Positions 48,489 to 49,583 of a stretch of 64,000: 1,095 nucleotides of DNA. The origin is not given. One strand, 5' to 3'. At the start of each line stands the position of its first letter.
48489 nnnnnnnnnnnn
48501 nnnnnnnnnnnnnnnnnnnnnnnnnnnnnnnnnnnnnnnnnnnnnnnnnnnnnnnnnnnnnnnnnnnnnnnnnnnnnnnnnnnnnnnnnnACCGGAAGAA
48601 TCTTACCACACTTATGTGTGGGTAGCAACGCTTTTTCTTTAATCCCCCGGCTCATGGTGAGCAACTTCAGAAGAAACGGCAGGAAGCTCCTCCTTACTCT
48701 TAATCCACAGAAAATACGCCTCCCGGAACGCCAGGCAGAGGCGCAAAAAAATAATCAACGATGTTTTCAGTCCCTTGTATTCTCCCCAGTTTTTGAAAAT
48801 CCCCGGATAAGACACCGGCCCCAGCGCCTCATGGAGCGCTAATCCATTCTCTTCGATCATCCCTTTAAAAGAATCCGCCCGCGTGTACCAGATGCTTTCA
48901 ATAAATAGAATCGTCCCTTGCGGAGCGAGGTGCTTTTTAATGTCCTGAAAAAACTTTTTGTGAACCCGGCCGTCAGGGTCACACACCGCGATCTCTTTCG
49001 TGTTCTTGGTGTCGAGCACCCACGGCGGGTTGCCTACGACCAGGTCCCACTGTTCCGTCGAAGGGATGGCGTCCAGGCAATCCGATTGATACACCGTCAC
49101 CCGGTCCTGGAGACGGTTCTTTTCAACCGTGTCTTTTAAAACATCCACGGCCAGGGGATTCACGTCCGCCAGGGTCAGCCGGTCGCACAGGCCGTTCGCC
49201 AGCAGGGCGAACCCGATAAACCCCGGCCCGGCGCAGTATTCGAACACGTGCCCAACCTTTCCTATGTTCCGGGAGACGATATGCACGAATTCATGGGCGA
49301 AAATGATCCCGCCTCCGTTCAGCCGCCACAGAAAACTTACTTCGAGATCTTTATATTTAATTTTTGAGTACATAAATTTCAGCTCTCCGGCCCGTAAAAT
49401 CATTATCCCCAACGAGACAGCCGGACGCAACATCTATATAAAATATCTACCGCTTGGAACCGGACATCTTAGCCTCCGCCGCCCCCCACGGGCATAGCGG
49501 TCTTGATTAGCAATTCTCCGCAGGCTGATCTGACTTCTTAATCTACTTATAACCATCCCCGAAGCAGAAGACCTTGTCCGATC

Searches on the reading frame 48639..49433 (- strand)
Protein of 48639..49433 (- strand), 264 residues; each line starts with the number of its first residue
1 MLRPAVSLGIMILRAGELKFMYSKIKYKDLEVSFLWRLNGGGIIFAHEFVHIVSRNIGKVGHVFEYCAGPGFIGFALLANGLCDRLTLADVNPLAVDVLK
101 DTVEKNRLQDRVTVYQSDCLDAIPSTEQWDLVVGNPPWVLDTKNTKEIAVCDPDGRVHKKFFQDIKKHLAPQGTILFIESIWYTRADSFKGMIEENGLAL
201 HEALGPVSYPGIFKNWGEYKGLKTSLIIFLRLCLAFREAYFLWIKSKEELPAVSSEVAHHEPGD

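Call 85: search_protein_families(library=pfam, proteins=[window:48639-49433:-], max_evalue=0.00001)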
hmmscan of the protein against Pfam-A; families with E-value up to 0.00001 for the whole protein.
window:48639-49433:- (264 aa): 1 family
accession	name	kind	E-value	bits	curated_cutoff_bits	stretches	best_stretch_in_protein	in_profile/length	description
PF05175.20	MTS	-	2e-12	47.5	23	1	60-178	32-139/170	Methyltransferase small domain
